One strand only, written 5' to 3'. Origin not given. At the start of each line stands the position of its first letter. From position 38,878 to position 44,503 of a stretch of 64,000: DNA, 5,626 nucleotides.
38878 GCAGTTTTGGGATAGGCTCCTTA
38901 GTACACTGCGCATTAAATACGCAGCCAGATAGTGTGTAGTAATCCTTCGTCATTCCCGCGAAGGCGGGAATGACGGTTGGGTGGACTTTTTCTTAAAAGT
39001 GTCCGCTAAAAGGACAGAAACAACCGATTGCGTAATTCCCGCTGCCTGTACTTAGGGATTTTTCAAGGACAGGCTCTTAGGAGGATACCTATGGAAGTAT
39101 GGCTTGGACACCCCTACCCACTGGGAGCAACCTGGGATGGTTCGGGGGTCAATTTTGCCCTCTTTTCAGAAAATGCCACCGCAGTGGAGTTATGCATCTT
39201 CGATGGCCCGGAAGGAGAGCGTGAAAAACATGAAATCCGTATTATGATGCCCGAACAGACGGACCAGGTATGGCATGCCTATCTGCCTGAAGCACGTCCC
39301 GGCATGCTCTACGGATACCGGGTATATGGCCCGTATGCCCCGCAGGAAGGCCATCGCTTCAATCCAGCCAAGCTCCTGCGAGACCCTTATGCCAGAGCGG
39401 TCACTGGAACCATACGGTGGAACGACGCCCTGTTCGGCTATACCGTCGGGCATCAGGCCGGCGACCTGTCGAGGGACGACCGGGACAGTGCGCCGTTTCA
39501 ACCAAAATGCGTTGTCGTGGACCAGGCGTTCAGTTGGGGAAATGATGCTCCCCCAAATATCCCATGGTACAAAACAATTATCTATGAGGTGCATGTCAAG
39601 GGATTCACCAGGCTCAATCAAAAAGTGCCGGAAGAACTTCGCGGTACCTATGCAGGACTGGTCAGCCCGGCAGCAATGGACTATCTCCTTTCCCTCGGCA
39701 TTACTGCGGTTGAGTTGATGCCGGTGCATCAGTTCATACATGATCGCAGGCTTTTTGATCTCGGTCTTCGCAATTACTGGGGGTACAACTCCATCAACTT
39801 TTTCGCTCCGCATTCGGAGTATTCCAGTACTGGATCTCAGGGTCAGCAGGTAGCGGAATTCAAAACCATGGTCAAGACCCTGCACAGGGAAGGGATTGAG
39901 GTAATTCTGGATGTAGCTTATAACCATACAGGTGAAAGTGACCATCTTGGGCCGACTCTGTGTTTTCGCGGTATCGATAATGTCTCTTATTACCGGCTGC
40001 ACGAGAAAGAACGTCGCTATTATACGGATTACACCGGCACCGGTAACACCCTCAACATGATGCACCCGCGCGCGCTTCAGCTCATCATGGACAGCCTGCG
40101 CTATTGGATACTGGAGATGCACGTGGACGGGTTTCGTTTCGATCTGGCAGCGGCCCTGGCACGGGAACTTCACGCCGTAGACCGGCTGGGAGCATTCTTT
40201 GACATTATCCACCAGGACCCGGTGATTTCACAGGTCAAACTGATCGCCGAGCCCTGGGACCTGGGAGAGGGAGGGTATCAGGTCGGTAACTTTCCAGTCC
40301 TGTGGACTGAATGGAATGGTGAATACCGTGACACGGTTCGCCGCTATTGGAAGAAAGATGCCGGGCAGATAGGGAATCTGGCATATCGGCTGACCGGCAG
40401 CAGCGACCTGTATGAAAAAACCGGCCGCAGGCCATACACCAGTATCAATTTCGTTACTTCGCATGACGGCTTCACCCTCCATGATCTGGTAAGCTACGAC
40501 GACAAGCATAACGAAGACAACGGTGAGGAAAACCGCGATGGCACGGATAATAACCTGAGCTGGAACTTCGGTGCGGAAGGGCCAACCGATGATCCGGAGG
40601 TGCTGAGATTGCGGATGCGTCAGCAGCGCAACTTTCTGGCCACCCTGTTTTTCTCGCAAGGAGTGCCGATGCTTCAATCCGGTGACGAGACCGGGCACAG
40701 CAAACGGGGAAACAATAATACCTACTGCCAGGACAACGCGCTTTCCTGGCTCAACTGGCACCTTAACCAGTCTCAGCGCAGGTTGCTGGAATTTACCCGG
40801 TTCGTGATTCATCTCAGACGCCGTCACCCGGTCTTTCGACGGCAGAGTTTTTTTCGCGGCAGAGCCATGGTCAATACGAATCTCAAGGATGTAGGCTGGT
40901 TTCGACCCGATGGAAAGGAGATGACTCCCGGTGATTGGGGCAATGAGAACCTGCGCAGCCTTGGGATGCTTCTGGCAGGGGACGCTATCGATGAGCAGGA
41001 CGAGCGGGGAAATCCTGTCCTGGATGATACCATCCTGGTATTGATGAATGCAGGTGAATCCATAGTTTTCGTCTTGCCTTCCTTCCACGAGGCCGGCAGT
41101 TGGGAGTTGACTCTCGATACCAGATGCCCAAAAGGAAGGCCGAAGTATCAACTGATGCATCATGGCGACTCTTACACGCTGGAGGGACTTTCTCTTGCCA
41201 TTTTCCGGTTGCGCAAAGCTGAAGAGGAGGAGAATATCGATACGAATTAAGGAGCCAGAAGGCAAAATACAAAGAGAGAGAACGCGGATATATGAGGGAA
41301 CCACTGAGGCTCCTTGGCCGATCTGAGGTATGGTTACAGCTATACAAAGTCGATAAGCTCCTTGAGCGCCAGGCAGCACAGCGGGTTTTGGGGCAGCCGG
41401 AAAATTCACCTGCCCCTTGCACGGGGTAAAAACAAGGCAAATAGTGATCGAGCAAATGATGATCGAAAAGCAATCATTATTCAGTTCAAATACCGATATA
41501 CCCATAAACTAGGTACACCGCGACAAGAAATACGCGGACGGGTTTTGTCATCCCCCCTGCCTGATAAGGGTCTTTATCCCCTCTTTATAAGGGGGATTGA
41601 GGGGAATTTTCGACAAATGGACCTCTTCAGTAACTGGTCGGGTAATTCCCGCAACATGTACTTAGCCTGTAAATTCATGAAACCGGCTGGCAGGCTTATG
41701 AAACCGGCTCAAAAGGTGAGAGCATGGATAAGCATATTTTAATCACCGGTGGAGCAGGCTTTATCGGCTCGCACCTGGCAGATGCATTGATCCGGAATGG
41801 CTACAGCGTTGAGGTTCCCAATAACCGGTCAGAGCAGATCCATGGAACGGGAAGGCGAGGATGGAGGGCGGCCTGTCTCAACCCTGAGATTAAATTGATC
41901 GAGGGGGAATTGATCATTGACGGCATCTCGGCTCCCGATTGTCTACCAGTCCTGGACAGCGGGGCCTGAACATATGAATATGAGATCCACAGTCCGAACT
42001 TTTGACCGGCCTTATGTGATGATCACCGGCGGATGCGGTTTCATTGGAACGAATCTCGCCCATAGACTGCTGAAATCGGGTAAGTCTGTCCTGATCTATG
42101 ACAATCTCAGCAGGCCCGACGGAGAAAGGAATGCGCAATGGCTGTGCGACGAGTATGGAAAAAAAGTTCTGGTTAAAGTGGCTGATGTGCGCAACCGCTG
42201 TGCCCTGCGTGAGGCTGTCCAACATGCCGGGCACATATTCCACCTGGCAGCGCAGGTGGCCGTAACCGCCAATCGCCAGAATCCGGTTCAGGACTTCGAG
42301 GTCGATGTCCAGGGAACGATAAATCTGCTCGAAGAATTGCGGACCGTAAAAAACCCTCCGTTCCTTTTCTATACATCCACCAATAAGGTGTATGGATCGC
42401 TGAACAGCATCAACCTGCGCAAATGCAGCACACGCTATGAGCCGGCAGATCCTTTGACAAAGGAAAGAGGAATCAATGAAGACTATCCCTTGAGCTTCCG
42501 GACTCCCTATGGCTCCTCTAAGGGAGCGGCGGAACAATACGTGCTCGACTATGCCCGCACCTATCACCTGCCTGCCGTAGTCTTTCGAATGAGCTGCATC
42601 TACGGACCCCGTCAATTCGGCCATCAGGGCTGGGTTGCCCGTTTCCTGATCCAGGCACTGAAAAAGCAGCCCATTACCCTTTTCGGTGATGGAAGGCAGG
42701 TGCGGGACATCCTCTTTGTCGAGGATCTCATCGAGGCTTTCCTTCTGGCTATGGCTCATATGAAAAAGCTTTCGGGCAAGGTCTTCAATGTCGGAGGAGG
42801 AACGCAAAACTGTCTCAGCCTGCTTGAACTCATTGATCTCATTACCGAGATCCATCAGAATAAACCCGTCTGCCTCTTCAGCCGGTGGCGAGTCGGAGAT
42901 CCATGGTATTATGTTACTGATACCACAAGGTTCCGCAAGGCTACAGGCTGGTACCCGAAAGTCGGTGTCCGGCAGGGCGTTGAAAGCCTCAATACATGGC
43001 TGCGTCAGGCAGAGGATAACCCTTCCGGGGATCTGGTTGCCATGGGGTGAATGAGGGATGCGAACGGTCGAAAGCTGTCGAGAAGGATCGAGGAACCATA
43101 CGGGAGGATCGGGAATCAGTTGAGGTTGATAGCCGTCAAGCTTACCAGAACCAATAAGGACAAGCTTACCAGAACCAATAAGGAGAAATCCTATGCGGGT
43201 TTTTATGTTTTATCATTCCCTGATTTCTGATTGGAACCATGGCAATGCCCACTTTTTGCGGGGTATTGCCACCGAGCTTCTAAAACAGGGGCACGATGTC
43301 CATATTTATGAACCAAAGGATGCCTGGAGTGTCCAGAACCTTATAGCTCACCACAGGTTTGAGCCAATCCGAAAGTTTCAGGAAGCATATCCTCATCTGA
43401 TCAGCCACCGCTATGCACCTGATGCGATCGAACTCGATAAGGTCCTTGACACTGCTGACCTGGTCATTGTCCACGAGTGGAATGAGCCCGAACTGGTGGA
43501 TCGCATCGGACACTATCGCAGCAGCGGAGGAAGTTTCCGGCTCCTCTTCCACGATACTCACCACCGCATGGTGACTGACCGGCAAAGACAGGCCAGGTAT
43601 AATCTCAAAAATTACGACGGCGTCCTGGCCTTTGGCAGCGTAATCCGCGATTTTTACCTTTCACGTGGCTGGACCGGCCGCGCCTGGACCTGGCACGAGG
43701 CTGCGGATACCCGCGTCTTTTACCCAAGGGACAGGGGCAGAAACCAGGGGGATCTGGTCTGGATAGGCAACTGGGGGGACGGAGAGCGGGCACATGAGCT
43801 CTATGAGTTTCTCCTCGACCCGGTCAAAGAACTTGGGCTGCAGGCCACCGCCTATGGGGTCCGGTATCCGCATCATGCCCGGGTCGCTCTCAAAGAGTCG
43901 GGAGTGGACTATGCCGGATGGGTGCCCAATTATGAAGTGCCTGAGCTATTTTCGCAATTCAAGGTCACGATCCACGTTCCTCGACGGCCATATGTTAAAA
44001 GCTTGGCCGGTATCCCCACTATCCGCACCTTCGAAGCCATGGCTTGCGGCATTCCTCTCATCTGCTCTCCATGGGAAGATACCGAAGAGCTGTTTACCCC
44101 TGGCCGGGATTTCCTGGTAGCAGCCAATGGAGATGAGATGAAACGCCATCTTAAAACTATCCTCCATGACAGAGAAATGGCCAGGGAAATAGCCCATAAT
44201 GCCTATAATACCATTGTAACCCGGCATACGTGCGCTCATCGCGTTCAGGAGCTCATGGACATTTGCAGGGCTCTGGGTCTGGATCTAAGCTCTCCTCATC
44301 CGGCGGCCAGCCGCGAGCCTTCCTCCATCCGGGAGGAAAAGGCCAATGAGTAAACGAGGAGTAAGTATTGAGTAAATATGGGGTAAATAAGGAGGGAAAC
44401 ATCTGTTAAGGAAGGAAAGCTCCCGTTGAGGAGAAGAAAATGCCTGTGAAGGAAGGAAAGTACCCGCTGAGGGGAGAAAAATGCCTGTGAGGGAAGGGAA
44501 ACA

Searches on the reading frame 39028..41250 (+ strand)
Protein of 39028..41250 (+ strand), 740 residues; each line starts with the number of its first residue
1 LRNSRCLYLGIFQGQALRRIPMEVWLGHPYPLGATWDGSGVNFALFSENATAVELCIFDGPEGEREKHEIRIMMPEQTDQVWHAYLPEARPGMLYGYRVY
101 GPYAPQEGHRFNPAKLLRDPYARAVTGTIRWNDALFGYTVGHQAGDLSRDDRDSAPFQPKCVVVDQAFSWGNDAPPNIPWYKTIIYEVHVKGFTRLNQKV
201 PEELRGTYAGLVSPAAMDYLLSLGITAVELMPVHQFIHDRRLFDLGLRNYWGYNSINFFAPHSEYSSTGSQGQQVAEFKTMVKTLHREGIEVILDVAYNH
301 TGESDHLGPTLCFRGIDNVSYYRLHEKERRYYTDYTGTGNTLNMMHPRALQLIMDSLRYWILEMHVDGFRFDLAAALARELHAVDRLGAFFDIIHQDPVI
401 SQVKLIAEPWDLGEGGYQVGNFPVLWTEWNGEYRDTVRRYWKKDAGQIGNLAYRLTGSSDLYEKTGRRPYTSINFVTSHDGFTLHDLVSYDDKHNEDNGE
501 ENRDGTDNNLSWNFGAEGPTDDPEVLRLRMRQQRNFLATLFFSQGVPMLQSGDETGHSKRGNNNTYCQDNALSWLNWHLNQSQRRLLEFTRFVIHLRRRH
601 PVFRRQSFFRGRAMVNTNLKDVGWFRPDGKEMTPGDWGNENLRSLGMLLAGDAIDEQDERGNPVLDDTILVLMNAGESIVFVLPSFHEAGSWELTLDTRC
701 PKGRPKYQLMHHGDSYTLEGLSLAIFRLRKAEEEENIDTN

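Call 71: search_protein_families(library=pfam, proteins=[window:39028-41250:+], max_evalue=0.00001)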
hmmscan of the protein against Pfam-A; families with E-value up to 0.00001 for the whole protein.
window:39028-41250:+ (740 aa): 2 families
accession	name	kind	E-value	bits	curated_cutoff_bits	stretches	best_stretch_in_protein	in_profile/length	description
PF02922.24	CBM_48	-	1.1e-19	71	22.4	1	31-122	1-83/83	Carbohydrate-binding module 48 (Isoamylase N-terminal domain)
PF00128.31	Alpha-amylase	-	1e-13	51.8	22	1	206-304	16-95/446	Alpha amylase, catalytic domain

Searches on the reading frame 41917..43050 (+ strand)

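Call 71: search_protein_families(library=pfam, proteins=[window:41917-43050:+], max_evalue=0.00001)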
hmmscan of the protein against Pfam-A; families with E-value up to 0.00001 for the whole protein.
window:41917-43050:+ (377 aa): 8 families
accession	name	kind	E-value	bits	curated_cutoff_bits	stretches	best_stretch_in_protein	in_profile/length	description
PF01370.27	Epimerase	-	4.9e-48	164.1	20.9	1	34-293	1-240/240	NAD dependent epimerase/dehydratase family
PF16363.11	GDP_Man_Dehyd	-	2.6e-44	152.5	27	1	35-357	1-331/332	GDP-mannose 4,6 dehydratase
PF01073.25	3Beta_HSD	-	6.4e-20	71.8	22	1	36-284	2-234/280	3-beta hydroxysteroid dehydrogenase/isomerase family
PF07993.18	NAD_binding_4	-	5.5e-17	62.2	20.1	1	36-242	1-218/258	Male sterility protein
PF04321.23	RmlD_sub_bind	-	2.6e-10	40.3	27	1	34-258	3-178/287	RmlD substrate binding domain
PF02719.21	Polysacc_synt_2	-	3.1e-10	40.2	20.2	1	34-163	1-136/293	Polysaccharide biosynthesis protein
PF08659.16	KR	-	1.2e-07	32.2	22.6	1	34-163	3-145/180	KR domain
PF00106.31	adh_short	-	1.4e-07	31.6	26.6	1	34-107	3-78/195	short chain dehydrogenase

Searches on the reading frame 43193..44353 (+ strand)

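Call 71: search_protein_families(library=pfam, proteins=[window:43193-44353:+], max_evalue=0.00001)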
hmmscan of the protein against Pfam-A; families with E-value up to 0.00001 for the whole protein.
window:43193-44353:+ (386 aa): 3 families
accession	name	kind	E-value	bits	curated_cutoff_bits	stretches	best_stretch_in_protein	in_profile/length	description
PF13524.12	Glyco_trans_1_2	-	1.5e-39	135.7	25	1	205-356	3-144/144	Glycosyl transferase-like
PF00534.26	Glycos_transf_1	-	4e-09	36.7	26.4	1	233-339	70-171/172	Glycosyl transferases group 1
PF13692.12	Glyco_trans_1_4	-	1.6e-07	32.1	27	1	219-326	37-142/142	Glycosyl transferases group 1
